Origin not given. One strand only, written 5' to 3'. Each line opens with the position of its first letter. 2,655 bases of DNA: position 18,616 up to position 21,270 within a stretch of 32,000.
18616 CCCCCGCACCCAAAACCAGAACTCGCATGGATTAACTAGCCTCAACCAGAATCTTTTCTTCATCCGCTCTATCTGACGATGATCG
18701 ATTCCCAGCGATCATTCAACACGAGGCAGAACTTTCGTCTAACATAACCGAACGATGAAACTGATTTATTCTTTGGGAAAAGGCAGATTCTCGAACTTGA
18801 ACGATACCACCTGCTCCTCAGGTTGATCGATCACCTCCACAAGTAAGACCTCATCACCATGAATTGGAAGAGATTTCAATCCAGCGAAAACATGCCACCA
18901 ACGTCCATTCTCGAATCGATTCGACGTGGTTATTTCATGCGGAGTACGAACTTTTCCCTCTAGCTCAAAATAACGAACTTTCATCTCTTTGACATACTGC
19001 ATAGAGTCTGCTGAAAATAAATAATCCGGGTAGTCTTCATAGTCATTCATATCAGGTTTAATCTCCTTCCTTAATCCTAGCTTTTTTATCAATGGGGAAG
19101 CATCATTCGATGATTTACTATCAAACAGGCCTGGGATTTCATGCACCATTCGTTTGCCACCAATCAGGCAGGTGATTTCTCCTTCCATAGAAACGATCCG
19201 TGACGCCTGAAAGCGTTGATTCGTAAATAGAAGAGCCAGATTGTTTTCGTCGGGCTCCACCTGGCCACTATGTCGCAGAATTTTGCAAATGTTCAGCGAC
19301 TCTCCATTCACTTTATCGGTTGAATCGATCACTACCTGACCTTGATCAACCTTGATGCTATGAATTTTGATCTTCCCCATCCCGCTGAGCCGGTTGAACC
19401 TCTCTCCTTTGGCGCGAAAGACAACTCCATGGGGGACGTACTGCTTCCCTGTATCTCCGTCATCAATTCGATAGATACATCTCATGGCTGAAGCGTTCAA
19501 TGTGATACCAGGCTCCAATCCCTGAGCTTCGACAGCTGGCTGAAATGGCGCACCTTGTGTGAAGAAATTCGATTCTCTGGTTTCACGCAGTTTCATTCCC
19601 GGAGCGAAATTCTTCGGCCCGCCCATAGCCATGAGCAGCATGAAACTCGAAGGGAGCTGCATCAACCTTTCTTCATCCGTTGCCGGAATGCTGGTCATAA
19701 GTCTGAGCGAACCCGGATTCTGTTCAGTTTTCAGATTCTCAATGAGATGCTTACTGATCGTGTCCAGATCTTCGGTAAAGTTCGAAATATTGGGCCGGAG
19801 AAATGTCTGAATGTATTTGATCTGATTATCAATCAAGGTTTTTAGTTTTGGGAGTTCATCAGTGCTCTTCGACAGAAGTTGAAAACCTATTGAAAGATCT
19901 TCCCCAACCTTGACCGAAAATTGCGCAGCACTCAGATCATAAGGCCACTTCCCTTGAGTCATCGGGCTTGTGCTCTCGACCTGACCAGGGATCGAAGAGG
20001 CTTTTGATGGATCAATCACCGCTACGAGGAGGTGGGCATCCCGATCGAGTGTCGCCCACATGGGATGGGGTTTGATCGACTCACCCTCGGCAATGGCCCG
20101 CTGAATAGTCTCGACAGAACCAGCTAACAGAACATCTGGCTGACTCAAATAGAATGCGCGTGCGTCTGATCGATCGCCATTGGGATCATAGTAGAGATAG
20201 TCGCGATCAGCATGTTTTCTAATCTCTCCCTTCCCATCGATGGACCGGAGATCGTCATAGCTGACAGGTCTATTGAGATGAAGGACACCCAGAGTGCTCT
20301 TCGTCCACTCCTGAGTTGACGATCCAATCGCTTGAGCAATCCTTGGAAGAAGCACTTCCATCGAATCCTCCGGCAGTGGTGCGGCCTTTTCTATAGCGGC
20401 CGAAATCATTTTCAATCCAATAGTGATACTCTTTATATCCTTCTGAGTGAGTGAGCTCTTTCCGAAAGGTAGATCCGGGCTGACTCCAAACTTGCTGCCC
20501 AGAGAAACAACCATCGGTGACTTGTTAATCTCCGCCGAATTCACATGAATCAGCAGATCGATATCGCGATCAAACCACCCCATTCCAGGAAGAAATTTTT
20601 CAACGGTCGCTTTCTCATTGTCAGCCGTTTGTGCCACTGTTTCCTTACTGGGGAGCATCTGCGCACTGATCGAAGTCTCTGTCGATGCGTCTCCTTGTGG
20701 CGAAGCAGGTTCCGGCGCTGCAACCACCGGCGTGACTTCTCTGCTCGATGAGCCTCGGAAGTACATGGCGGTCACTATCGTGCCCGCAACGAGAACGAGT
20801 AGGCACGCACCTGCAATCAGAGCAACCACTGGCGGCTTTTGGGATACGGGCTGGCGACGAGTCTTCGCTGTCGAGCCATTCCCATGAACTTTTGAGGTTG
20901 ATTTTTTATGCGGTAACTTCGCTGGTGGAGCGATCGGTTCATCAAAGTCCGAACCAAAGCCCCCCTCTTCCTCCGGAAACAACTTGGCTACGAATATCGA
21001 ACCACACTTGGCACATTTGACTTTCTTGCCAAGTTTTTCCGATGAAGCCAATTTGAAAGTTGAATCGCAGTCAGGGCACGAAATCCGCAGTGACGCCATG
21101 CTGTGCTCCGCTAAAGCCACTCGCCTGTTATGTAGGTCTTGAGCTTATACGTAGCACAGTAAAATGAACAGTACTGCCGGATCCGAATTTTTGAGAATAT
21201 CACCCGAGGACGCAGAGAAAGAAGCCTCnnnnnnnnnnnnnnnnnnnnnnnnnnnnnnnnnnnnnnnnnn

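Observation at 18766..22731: Uncharacterised two-gene cassette: zinc-ribbon/TM/ectodomain protein plus membrane-inserted KAP-like P-loop NTPase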

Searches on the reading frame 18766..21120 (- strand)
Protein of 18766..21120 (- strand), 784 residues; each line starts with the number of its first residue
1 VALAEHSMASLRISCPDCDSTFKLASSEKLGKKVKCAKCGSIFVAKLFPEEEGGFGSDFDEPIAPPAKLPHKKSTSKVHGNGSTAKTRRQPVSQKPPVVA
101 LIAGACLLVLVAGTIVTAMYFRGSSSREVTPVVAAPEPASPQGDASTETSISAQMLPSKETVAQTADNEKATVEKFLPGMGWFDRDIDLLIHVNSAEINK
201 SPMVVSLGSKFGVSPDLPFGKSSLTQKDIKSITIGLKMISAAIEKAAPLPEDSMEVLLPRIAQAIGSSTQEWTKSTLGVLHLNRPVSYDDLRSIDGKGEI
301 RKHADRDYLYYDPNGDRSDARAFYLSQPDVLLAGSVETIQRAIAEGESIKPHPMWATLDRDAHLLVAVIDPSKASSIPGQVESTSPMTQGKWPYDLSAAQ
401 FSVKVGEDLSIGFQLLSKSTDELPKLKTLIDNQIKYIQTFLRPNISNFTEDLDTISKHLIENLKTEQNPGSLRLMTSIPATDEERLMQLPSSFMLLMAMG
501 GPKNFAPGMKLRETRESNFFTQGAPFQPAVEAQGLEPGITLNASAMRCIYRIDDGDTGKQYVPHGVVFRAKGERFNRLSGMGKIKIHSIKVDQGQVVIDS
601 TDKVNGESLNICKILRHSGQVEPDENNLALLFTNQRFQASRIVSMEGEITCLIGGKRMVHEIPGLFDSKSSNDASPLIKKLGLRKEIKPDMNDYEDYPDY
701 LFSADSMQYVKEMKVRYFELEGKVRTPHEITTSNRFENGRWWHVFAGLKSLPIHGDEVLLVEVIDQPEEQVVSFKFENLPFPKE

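Call 6: search_protein_families(library=pfam, proteins=[window:18766-21120:-], max_evalue=0.01)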
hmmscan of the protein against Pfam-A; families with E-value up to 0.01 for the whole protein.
window:18766-21120:- (784 aa): 2 families
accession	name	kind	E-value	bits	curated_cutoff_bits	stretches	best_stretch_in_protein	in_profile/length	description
PF13719.11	Zn_ribbon_5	-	4e-18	65.3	29.3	1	11-45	1-37/37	zinc-ribbon domain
PF13717.11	Zn_ribbon_4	-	8.2e-06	26.1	30.3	1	12-43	2-35/36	zinc-ribbon domain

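Call 7: search_protein_families(library=padloc, proteins=[window:18766-21120:-], max_evalue=0.01)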
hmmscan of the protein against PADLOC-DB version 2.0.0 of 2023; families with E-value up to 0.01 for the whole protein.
window:18766-21120:- (784 aa): 0 families

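Call 8: search_protein_families(library=ncbifam, proteins=[window:18766-21120:-], max_evalue=1)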
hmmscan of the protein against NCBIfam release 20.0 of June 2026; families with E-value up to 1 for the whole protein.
window:18766-21120:- (784 aa): 8 families
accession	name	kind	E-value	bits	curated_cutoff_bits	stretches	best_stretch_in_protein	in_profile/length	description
TIGR02098.1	MJ0042_CXXC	domain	5.2e-05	22.9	20.9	1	11-45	1-37/38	MJ0042-type zinc finger domain-containing protein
NF047912.1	ECs_2282_CxxC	subfamily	0.0067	16.3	37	1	13-43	3-37/60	ECs_2282 family putative zinc-binding protein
NF038384.1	zinc_YnfU_fam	subfamily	0.021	14.4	36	1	8-45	12-50/52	YnfU family zinc-binding protein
NF001629.0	PRK00415.1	equivalog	0.022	14.2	70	1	11-44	13-44/62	30S ribosomal protein S27e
NF011481.0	PRK14890.1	equivalog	0.056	13.5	61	1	12-40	27-57/61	putative Zn-ribbon RNA-binding protein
NF052375.1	antisigma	equivalog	0.12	12.4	100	1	84-162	71-151/217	anti-sigma factor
NF038083.1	CU044_5270_fam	subfamily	0.28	11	100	1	86-151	20-75/284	CU044_5270 family protein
TIGR04165.1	methano_modCys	hypoth_equivalog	0.57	10.5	60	0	11-45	6-48/50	TIGR04165 family Cys-rich peptide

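Call 10: search_solved_structures(query=window:18766-21120:-, max_evalue=1)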
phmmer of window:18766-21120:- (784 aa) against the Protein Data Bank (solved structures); distinct sequences matched with E-value up to 1: 10.
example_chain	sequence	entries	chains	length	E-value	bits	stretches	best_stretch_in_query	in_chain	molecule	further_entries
4twi_A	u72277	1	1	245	0.35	12.4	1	6-43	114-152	NAD-dependent protein deacylase 1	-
1m2j_A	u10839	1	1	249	0.36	12.4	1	6-43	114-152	Silent Information Regulator 2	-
1m2g_A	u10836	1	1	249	0.36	12.4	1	6-43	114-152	Silent Information Regulator 2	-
1m2h_A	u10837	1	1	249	0.36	12.4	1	6-43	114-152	Silent Information Regulator 2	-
1m2n_A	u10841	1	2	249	0.38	12.3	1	6-43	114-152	Silent Information Regulator 2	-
1ici_A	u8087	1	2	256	0.38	12.3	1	6-43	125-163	TRANSCRIPTIONAL REGULATORY PROTEIN, SIR2 FAMILY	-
1m2k_A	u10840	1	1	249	0.39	12.3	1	6-43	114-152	Silent Information Regulator 2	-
4n45_A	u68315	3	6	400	0.4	12.2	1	222-309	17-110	Acetyl-CoA acetyltransferase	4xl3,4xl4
4n44_A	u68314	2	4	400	0.4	12.2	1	222-309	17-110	Acetyl-CoA acetyltransferase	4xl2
4wyr_A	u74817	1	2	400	0.52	11.9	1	222-271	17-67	Acetyl-CoA acetyltransferase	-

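Call 12: find_homologous_proteins(query=window:18769-21099:-)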
Query seq(777 aa) (777 aa): 3 proteins with E <= 0.001 among 8000 candidates.
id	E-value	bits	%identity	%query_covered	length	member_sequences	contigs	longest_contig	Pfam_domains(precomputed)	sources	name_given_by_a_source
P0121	0.0e+0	1735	98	100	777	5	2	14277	PF13719.11,PF13717.12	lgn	-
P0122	0.0e+0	1589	90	100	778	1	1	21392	PF13719.11,PF13717.12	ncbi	-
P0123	0.0e+0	1302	95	78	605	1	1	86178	-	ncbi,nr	ncbi:hypothetical protein [Planctopirus hydrillae]|nr:hypothetical protein [Planctopirus hydrillae]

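Call 48: search_protein_families(library=pfam, proteins=[window:18769-20748:-], max_evalue=10)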
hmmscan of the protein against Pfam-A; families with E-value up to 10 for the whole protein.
window:18769-20748:- (660 aa): 1 family
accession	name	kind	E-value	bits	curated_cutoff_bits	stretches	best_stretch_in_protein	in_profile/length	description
PF05757.16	PsbQ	-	0.092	13.2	26.9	1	292-341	107-157/204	Oxygen evolving enhancer protein 3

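Call 49: search_protein_families(library=phrogs, proteins=[window:18769-20748:-], max_evalue=1)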
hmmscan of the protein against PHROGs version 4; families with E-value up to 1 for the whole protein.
window:18769-20748:- (660 aa): 2 families
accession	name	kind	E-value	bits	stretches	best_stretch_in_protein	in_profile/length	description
phrog_10962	-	unknown function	0.1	13.7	1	567-602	49-83/117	-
phrog_8039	-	unknown function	0.15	12.8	1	424-448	22-46/72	-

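Call 50: search_protein_representatives(protein=window:18769-20748:-)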
Query: 660 residues. Proteins with E-value up to 0.001 (for the whole library): 39; up to 1e-10: 7; up to 1e-30: 2. The best 39 are listed.
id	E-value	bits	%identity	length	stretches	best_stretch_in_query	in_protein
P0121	0.0e+00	1465.2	98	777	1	1-660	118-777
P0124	1.5e-66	241.8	31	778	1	45-658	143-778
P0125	3.1e-16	75.6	29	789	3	48-410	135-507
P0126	1.9e-12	63.1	28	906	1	4-405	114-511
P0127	2.2e-12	62.9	28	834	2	7-421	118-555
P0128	7.3e-12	61.2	29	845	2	189-378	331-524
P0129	3.0e-11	59.2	27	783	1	57-385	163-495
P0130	1.0e-09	54.1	23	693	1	3-471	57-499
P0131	1.5e-09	53.6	28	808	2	6-377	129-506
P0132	1.6e-09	53.4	23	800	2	25-379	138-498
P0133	1.0e-08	50.9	24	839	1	14-384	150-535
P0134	2.0e-08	49.9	23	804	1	55-472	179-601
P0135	4.0e-08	48.9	24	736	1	49-387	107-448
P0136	4.2e-08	48.8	23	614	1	17-397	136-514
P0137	5.6e-08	48.4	25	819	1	4-378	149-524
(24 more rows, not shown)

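Call 55: find_homologous_proteins(query=A4, max_evalue=0.00001)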
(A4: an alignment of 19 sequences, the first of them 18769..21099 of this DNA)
Query A4 (19 sequences) (777 aa, profile of the alignment): 3 proteins with E <= 0.00001 among 8000 candidates.
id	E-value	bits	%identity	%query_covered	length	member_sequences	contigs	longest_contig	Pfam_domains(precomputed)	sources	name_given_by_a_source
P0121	2.4e-198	679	98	100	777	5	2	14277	PF13719.11,PF13717.12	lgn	-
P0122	2.6e-186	639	90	100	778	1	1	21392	PF13719.11,PF13717.12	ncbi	-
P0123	4.2e-144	500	95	78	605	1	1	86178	-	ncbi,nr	ncbi:hypothetical protein [Planctopirus hydrillae]|nr:hypothetical protein [Planctopirus hydrillae]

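Call 56: predict_structure(alignment_id=A3)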
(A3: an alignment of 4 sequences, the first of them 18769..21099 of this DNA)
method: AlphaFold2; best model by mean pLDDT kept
length: 777 residues; sequences in the alignment: 4
mean_pLDDT: 29.2   pTM: 0.21
mean pLDDT of the five models: 29.2, 28.3, 27.3, 27.3, 26.7
residues with pLDDT >= 90: 0; 70-90: 1; 50-70: 29; < 50: 747
segments of 3 or more residues with pLDDT < 50: 1-4, 19-22, 39-777
pLDDT, mean of each block of 10 residues (from residue 1): 53 58 58 59 28 32 29 25 29 31 30 26 26 29 24 24 23 21 21 24 26 30 37 37 34 33 27 25 25 25 24 22 26 30 29 32 29 24 27 34 35 37 37 29 26 27 24 26 26 25 25 22 24 24 28 25 24 29 31 33 28 26 23 23 22 25 29 25 26 23 28 31 34 33 32 30 31 28
secondary structure, 60 per line:
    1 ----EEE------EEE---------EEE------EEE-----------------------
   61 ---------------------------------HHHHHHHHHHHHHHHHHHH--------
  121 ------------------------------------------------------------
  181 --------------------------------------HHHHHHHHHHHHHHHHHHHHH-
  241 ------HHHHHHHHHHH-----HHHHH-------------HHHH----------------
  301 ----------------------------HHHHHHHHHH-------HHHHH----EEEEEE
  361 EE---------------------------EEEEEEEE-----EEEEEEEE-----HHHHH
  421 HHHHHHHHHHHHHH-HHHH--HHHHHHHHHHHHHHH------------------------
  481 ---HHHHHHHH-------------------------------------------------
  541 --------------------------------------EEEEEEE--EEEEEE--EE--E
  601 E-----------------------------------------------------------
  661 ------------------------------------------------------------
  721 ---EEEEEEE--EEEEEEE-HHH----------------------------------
elements in order (helices of 4 or more, strands of 3 or more residues): E5-7 E14-16 E26-28 E35-37 H94-112 H219-239 H247-257 H263-267 H281-284 H329-338 H346-350 E355-362 E390-397 E403-410 H416-434 H436-439 H442-456 H484-491 E579-585 E588-593 E724-730 E733-739

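Call 57: find_encoding_contigs(protein=P0124, flank=8000, max_places=3)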
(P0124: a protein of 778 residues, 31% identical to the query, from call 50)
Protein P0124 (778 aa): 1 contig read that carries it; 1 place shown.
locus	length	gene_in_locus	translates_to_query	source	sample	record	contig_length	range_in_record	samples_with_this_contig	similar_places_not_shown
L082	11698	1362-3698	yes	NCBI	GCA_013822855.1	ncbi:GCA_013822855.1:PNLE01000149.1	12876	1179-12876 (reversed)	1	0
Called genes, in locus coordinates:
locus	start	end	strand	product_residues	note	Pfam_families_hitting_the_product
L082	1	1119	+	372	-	PF00036:EF-hand_1 (faint), PF13202:EF-hand_5 (faint), PF13405:EF-hand_6 (faint)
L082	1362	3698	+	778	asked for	PF13719:Zn_ribbon_5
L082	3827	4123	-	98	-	PF01503:PRA-PH (weak)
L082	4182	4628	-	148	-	PF10604:Polyketide_cyc2 (weak)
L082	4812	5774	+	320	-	PF01745:IPT (faint), PF01715:IPPT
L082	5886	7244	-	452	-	-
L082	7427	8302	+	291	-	PF00135:COesterase (faint), PF20434:BD-FAE, PF07859:Abhydrolase_3, PF12697:Abhydrolase_6 (faint), PF01738:DLH (faint), PF00326:Peptidase_S9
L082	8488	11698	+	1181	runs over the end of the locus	PF23500:DUF7133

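Call 59: find_encoding_contigs(protein=P0125, flank=8000, max_places=3)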
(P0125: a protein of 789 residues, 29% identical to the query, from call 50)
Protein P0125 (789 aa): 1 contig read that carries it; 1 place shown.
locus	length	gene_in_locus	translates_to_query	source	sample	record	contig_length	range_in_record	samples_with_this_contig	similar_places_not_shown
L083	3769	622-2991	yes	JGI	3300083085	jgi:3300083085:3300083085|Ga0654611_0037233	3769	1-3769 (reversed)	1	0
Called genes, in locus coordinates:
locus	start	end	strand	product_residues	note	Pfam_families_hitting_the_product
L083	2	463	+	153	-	?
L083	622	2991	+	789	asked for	PF13717:Zn_ribbon_4 (weak), PF13719:Zn_ribbon_5 (weak)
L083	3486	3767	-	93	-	?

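Call 60: find_encoding_contigs(protein=P0127, flank=8000, max_places=3)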
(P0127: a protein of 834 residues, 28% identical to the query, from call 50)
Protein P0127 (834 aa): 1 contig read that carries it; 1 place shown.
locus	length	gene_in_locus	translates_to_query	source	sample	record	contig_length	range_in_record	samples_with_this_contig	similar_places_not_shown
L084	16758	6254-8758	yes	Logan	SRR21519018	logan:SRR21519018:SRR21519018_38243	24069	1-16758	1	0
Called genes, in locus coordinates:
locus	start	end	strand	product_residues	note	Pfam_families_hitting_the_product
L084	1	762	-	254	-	?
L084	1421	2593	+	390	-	-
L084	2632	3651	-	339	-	PF01380:SIS (faint)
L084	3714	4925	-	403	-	PF00365:PFK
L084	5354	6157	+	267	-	PF00218:IGPS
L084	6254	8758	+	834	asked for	PF13717:Zn_ribbon_4 (weak), PF13719:Zn_ribbon_5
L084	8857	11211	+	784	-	PF01738:DLH (faint)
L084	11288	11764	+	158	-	-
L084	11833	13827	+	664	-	PF13522:GATase_6, PF13537:GATase_7, PF00733:Asn_synthase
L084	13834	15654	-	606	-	PF07690:MFS_1, PF00854:PTR2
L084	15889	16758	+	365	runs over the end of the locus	PF01075:Glyco_transf_9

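Call 61: find_encoding_contigs(protein=P0128, flank=8000, max_places=2)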
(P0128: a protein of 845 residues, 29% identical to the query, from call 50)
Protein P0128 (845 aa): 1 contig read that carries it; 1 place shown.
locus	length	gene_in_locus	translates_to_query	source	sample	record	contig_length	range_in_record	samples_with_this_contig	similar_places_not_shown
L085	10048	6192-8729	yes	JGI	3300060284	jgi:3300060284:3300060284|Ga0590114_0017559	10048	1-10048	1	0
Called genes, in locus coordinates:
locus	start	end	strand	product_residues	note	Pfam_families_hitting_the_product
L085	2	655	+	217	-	?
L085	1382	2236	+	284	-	PF14243:R2K_3, PF18299:R2K_2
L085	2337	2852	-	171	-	PF12713:DUF3806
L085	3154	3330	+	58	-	-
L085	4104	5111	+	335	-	PF04909:Amidohydro_2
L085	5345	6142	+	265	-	PF00218:IGPS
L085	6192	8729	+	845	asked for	PF13717:Zn_ribbon_4 (weak), PF13719:Zn_ribbon_5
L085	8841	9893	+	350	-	PF06439:3keto-disac_hyd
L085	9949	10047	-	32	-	?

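Call 62: find_encoding_contigs(protein=P0129, flank=8000, max_places=2)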
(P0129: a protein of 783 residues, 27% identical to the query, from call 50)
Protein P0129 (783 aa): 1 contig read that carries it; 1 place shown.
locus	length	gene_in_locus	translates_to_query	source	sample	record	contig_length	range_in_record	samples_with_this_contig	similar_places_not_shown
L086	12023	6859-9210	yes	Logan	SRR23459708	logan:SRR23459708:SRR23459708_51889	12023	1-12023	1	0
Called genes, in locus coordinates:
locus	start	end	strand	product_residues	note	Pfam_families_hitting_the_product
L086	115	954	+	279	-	PF13369:Transglut_core2, PF13371:TPR_9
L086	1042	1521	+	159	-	-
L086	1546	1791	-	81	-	PF04014:MazE_antitoxin (weak)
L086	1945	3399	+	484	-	PF07394:DUF1501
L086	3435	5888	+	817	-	PF19501:PcRGLX_1st, PF21345:PcRGLX_2nd, PF07944:Beta-AFase-like_GH127_cat (faint)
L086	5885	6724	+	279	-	PF01261:AP_endonuc_2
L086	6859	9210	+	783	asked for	PF13719:Zn_ribbon_5 (weak)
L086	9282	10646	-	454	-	PF25293:Beta-prop_EMC1_N (weak), PF13570:Beta-prop_ACSF4, PF13360:PQQ_2, PF13570:Beta-prop_ACSF4, PF13360:PQQ_2 (weak)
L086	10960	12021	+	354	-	?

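Call 63: find_encoding_contigs(protein=P0132, flank=8000, max_places=2)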
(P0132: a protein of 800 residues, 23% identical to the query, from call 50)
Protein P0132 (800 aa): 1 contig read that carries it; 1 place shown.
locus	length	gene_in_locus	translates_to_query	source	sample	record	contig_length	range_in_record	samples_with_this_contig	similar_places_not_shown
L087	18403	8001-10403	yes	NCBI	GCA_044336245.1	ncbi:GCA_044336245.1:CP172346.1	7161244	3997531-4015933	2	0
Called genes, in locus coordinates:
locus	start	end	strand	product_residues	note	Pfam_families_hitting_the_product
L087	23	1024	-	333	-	PF02626:CT_A_B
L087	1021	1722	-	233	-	PF02682:CT_C_D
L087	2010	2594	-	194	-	PF07638:Sigma70_ECF (weak), PF08281:Sigma70_r4_2, PF04545:Sigma70_r4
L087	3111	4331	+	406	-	PF02729:OTCace_N, PF00185:OTCace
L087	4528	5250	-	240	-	PF03740:PdxJ, PF01261:AP_endonuc_2 (faint)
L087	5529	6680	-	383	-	PF08450:SGL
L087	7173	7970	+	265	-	PF00218:IGPS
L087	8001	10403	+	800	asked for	PF13717:Zn_ribbon_4 (weak), PF13719:Zn_ribbon_5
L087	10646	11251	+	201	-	PF22086:DUF6940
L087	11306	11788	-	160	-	PF00903:Glyoxalase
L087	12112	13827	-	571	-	PF13360:PQQ_2 (faint), PF13570:Beta-prop_ACSF4 (faint)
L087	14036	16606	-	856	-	PF01011:PQQ (weak), PF13360:PQQ_2, PF13570:Beta-prop_ACSF4 (faint)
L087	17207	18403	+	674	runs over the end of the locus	PF03483:B3_4, PF03484:B5, PF17759:tRNA_synthFbeta, PF03147:FDX-ACB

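Call 64: find_encoding_contigs(protein=P0126, flank=8000, max_places=2)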
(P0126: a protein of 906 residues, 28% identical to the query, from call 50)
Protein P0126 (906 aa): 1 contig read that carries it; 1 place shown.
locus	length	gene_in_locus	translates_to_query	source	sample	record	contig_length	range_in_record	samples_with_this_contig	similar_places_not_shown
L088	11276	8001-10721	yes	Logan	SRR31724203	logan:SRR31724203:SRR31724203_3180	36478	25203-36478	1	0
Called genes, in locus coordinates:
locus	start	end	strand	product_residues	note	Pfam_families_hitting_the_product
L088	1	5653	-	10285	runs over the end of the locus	?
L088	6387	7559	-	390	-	-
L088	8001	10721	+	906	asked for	PF13719:Zn_ribbon_5, PF12869:tRNA_anti-like (weak)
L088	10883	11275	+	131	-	?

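Call 67: search_solved_structures(query=A4, max_evalue=1)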
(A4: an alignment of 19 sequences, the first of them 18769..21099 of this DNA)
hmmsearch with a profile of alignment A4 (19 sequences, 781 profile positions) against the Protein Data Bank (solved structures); distinct sequences matched with E-value up to 1: 7.
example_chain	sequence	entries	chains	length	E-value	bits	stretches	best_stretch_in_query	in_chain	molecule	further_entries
7zok_A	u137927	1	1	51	0.15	13.5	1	6-36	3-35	Adventurous gliding motility protein X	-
7ups_A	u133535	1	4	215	0.27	12.7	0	498-611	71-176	DotY (Lpg0294)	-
4nez_A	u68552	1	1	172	0.31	12.4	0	632-672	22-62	Engineered protein OR276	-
4ney_A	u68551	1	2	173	0.31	12.4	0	632-671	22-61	Engineered protein OR277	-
8e12_A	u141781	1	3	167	0.35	12.3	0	403-444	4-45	BGL14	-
5xnl_J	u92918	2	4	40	0.5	11.8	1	88-117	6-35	Photosystem II reaction center protein J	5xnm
9hmf_O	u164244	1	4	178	0.52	11.7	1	84-142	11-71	Flagellar protein FliL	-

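Call 68: search_protein_families(library=pfam, alignment_id=A4, max_evalue=0.01)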
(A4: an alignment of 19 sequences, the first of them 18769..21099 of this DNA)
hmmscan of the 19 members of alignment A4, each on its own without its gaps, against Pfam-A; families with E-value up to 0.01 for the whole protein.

A. member 1, window:18769-21099:- (777 aa): 2 families
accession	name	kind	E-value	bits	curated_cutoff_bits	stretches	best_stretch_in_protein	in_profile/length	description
PF13719.11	Zn_ribbon_5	-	3.9e-18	65.4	29.3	1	4-38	1-37/37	zinc-ribbon domain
PF13717.11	Zn_ribbon_4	-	8.1e-06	26.1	30.3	1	5-36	2-35/36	zinc-ribbon domain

B. families by the number of members that match (of 19 scanned): 6 families
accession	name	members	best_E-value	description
PF13719.11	Zn_ribbon_5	17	3.9e-18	zinc-ribbon domain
PF13717.11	Zn_ribbon_4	17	3.9e-07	zinc-ribbon domain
PF21344.3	Zn_ribbon_LysW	8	3.7e-05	Alpha-aminoadipate carrier protein LysW-like, globular domain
PF12869.13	tRNA_anti-like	1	4.4e-06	tRNA_anti-like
PF11331.13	Zn_ribbon_12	1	0.0027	EDR4 zinc-ribbon domain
PF23548.1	Zn_ribbon_FGT1_2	1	0.0058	FORGETTER1 second zinc ribbon domain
